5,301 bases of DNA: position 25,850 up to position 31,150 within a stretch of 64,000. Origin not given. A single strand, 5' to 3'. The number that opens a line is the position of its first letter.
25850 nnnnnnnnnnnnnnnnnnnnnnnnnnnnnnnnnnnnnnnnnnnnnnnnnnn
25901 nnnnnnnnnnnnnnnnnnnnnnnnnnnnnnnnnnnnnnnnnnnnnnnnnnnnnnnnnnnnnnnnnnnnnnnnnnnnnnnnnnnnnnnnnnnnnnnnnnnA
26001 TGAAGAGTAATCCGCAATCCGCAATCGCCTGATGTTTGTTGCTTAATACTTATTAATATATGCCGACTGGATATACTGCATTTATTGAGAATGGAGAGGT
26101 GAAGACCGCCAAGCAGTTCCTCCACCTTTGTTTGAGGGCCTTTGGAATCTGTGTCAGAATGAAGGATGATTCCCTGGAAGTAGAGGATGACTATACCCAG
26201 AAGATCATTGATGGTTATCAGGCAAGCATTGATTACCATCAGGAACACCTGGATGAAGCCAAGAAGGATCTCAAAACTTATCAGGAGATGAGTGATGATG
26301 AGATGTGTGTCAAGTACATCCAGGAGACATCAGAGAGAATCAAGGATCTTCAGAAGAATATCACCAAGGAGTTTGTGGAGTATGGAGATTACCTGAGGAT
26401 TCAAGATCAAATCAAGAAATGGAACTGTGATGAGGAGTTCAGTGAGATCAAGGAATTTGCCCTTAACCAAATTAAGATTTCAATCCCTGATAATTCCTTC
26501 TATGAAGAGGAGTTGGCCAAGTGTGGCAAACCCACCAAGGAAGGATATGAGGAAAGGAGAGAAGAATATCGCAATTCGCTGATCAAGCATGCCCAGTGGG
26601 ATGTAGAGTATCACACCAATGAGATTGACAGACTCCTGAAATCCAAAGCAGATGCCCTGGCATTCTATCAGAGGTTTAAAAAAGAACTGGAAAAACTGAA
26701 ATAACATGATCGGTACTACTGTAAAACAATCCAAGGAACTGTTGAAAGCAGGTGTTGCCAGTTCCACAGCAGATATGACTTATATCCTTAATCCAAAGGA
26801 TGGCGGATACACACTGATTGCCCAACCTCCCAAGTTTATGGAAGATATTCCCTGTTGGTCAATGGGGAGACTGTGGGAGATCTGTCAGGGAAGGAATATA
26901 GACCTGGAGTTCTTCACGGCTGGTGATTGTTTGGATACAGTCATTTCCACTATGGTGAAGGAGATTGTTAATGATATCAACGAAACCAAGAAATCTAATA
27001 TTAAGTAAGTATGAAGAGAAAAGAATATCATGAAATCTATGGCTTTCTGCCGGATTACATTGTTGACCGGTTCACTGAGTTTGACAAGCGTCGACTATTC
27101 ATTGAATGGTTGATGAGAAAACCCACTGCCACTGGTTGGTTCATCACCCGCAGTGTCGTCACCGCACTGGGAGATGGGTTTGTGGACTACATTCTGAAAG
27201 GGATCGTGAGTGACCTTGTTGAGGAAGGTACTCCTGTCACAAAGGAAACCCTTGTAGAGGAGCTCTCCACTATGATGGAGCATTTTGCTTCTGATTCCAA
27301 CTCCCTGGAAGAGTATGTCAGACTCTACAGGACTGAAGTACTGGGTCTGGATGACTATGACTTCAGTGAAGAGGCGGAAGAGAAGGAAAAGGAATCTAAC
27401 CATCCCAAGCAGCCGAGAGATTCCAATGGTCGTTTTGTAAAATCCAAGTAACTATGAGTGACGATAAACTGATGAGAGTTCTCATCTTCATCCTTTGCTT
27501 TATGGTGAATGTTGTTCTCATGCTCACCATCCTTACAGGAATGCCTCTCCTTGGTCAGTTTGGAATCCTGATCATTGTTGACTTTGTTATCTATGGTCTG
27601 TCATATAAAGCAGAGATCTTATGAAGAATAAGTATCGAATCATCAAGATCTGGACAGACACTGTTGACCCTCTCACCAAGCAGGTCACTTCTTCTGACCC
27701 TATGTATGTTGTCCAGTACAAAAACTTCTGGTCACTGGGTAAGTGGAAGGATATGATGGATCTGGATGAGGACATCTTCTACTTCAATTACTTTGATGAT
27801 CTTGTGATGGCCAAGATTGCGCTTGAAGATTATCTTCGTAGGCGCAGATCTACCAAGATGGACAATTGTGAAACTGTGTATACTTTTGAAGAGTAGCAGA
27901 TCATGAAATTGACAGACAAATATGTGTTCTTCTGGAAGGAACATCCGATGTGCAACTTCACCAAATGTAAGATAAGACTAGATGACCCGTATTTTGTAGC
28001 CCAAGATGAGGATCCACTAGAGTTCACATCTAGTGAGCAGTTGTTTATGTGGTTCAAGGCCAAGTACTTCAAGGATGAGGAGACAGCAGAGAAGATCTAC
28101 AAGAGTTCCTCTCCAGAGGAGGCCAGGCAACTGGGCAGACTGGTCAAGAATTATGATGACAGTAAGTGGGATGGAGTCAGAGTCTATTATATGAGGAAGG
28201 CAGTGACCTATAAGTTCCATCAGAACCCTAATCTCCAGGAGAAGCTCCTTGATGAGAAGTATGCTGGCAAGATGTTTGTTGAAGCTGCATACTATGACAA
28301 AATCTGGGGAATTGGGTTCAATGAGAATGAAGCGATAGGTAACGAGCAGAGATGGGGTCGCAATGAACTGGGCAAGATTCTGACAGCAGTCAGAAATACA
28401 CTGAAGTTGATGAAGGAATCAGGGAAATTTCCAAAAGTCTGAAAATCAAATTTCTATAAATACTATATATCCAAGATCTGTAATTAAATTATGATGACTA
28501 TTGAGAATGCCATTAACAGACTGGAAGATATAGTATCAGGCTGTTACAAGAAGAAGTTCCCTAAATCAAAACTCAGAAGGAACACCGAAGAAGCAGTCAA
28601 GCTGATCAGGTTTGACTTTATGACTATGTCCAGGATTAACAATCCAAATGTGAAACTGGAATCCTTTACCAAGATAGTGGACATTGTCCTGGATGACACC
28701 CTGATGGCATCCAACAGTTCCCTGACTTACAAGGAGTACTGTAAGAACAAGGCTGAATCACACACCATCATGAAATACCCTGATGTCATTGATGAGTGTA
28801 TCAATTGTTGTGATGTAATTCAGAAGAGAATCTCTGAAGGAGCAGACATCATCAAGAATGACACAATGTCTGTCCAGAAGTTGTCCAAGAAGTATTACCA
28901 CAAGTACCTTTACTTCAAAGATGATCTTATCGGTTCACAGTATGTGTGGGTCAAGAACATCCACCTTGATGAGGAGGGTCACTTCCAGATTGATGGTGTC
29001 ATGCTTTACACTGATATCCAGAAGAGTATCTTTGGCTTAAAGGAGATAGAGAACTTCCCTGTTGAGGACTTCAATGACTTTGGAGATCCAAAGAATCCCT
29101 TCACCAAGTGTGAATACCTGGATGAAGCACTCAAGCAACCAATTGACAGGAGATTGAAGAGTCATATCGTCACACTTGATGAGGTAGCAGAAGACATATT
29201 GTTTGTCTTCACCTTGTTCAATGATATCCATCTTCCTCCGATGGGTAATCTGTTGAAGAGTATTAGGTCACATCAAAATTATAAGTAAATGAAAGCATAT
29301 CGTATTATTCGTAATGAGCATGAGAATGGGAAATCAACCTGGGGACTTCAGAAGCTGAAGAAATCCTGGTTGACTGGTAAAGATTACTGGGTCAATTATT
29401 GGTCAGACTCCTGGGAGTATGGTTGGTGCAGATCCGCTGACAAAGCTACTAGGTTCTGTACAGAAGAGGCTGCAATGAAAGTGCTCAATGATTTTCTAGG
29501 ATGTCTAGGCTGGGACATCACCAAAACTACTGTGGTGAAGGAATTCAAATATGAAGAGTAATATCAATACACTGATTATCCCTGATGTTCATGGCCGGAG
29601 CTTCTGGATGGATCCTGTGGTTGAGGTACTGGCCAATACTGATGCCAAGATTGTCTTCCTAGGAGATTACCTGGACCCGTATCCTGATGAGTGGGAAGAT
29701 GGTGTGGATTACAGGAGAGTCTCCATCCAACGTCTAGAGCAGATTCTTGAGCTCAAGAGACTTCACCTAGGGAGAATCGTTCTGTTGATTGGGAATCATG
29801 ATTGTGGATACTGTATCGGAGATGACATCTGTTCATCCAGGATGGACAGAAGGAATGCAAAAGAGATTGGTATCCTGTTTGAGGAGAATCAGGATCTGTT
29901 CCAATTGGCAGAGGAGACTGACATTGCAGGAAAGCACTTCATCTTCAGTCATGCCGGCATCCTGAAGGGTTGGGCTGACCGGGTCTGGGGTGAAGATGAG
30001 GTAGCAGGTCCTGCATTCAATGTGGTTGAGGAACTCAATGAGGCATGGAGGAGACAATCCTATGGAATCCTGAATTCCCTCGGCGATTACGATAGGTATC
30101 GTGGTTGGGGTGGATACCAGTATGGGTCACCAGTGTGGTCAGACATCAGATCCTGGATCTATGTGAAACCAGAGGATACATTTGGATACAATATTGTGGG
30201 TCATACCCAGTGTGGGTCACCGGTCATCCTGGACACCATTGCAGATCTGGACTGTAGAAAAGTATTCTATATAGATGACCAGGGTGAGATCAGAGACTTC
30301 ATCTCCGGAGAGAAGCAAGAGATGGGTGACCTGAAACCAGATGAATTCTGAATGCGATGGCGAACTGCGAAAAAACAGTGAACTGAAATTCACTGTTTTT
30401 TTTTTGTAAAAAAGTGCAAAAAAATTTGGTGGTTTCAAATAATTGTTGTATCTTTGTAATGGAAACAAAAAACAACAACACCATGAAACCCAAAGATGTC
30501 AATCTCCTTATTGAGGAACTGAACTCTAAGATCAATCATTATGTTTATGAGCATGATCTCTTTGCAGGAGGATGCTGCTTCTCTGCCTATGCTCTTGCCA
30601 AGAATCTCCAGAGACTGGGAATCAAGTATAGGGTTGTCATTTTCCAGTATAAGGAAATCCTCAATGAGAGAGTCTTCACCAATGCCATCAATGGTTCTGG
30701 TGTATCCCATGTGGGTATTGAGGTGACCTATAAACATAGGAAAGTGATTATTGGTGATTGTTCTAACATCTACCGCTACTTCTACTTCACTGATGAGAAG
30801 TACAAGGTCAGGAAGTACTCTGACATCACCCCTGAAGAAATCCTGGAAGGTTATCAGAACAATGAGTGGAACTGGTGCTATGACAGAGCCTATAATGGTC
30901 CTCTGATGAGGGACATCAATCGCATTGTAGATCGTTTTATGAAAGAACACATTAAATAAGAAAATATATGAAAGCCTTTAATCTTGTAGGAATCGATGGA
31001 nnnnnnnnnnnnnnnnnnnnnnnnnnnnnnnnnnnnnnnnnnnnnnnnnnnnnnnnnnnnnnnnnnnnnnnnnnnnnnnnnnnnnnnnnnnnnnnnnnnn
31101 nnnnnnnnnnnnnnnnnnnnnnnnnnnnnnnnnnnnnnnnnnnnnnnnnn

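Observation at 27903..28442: NADAR (YbiA-like) domain protein: possible anti-DarT counter-defence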

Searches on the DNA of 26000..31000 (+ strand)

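Call 7: search_dna_similar(query=window:26000-31000:+, collection=phages, mode=near, max_rows=20)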
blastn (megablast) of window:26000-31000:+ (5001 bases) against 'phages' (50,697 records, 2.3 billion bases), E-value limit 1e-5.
No match.

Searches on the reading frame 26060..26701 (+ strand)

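Call 12: search_protein_families(library=pfam, proteins=[window:26060-26701:+], max_evalue=0.01)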
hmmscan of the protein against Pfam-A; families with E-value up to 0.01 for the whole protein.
window:26060-26701:+ (214 aa): 0 families

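Call 13: search_protein_families(library=phrogs, proteins=[window:26060-26701:+], max_evalue=0.001)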
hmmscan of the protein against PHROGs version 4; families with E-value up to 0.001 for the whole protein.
window:26060-26701:+ (214 aa): 2 families
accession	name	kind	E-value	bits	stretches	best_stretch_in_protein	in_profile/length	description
phrog_8905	-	unknown function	9.8e-17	62.4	1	1-214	1-214/215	-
phrog_2921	-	unknown function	0.00011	22.4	1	53-154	180-289/413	-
